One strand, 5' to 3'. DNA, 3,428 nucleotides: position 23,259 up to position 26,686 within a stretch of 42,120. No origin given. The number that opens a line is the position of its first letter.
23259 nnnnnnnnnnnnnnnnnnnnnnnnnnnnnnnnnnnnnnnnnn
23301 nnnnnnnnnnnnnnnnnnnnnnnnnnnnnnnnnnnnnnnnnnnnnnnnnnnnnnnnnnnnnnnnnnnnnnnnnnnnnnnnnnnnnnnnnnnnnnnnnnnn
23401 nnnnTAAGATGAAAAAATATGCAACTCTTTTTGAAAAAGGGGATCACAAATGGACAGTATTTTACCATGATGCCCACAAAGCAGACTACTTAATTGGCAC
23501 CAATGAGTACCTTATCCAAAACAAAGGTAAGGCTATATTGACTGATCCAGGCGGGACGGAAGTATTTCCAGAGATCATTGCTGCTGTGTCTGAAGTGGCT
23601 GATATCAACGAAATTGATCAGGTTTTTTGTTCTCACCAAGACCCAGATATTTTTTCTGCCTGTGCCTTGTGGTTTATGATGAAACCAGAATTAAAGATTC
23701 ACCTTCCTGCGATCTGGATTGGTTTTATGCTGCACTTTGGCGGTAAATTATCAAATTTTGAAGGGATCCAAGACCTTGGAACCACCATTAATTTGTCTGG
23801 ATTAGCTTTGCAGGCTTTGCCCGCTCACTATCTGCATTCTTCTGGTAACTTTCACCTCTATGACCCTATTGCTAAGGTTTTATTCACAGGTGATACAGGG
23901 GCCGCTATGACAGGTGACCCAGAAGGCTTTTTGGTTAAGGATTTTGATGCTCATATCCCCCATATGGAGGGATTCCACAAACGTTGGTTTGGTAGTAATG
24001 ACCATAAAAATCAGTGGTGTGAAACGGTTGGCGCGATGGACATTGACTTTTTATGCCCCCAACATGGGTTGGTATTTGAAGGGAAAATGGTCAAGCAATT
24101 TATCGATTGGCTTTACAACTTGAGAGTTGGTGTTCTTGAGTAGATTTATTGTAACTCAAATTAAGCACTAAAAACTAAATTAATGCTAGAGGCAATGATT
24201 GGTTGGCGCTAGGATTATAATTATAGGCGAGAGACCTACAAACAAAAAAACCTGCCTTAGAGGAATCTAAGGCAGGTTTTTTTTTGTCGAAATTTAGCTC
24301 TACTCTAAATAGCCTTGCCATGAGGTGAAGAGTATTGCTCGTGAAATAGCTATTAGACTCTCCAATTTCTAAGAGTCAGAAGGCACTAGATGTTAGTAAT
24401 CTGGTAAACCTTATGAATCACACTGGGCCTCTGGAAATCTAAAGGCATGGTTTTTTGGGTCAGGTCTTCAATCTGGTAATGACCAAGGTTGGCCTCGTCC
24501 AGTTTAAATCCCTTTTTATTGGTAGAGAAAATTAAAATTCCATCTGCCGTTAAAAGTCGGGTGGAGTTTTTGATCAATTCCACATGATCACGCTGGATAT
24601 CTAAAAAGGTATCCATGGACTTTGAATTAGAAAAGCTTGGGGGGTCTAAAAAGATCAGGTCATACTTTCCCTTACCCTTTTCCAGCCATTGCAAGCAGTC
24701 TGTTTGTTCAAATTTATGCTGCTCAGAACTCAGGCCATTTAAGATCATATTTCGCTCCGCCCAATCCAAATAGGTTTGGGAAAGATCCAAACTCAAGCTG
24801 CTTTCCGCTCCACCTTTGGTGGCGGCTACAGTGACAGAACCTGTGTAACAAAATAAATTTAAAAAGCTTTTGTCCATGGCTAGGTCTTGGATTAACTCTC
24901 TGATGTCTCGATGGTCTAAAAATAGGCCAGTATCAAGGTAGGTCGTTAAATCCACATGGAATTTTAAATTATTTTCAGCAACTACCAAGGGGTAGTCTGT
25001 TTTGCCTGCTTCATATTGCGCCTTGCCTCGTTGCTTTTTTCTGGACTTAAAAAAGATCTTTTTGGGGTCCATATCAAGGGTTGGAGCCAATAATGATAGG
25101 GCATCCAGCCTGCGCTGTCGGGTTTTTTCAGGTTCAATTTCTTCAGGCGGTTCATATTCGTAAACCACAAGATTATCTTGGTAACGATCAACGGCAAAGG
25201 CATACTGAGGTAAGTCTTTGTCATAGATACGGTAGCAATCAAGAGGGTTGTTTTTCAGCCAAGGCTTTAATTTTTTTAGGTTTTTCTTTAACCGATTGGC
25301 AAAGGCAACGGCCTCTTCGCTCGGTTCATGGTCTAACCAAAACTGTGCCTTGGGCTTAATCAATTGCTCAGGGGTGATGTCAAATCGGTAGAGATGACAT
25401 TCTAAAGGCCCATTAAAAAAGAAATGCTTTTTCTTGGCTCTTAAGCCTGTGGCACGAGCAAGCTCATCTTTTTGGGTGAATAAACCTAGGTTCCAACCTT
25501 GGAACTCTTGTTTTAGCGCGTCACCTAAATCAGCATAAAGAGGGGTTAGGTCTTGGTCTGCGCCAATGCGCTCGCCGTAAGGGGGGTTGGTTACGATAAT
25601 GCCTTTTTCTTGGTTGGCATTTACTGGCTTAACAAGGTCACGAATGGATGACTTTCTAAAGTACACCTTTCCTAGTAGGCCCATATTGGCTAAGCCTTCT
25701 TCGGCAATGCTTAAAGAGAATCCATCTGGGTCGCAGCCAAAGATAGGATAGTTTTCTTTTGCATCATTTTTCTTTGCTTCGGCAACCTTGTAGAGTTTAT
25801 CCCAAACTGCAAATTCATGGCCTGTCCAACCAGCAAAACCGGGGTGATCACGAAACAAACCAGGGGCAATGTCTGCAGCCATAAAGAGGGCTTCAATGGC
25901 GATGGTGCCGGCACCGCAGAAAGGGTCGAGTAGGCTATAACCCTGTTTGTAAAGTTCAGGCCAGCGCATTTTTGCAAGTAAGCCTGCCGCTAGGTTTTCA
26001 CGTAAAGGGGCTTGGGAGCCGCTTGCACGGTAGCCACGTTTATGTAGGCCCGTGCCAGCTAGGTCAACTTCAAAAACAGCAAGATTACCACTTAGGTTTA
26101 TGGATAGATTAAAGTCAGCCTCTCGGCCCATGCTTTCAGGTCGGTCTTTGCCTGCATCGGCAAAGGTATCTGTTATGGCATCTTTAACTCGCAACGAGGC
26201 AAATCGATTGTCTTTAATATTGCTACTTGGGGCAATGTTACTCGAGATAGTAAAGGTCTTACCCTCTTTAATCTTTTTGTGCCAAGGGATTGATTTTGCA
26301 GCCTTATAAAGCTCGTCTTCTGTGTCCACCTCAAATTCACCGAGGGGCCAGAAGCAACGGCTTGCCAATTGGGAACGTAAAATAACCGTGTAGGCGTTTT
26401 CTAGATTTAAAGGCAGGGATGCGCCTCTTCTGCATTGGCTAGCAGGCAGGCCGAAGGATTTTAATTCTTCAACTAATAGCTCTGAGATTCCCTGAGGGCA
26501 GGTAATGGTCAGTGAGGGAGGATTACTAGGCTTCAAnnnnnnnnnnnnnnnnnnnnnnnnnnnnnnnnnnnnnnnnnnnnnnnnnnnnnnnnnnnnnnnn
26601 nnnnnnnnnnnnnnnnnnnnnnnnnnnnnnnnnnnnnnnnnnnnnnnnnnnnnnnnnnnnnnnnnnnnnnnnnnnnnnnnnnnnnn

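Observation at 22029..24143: Tightly coupled three-gene module: degenerate MCP-tip-like helical protein plus two tandem flavodiiron/ODP-like di-iron proteins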

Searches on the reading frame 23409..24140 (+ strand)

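Call 3: search_protein_families(library=pfam, proteins=[window:23409-24140:+], max_evalue=1)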
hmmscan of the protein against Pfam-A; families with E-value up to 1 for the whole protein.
window:23409-24140:+ (244 aa): 3 families
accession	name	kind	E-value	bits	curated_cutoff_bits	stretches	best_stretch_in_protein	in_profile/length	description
PF19583.5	ODP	-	3.3e-65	220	27.2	1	30-220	2-194/194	ODP family beta lactamase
PF00753.33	Lactamase_B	-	2.8e-16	60.5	22.7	1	31-219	6-196/196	Metallo-beta-lactamase superfamily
PF13483.12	Lactamase_B_3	-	0.085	13.3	24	1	29-81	5-49/160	Beta-lactamase superfamily domain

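Call 4: search_protein_families(library=ncbifam, proteins=[window:23409-24140:+], max_evalue=1)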
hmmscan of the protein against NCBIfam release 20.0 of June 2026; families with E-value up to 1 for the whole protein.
window:23409-24140:+ (244 aa): 3 families
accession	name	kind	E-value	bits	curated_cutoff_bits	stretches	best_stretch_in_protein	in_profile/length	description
NF008887.0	PRK11921.1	equivalog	0.00095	18.1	635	1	30-162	34-164/396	anaerobic nitric oxide reductase flavorubredoxin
TIGR04558.1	SoxH_rel_PQQ_1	hypoth_equivalog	0.025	13.6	300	0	32-82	35-85/285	quinoprotein relay system zinc metallohydrolase 1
NF003954.0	PRK05452.1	equivalog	0.046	12.6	711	1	11-98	13-101/479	anaerobic nitric oxide reductase flavorubredoxin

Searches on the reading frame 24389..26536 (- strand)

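Call 11: search_protein_families(library=pfam, proteins=[window:24389-26536:-], max_evalue=0.001)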
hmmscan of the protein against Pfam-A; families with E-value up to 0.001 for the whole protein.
window:24389-26536:- (716 aa): 5 families
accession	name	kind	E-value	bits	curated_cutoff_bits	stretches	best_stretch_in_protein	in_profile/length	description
PF01170.24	UPF0020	-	2.8e-42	145.1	22.3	1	167-383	1-196/197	RMKL-like, methyltransferase domain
PF10672.15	Methyltrans_SAM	-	1.4e-25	90.6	27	1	448-674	18-240/286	S-adenosylmethionine-dependent methyltransferase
PF03602.21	Cons_hypoth95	-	5.3e-12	46.2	24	1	549-672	36-152/182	Conserved hypothetical protein 95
PF02926.22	THUMP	-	5.9e-09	36.6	20.6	1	72-150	3-76/84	THUMP domain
PF13847.12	Methyltransf_31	-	8.5e-07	29.2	27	0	556-674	5-113/145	Methyltransferase domain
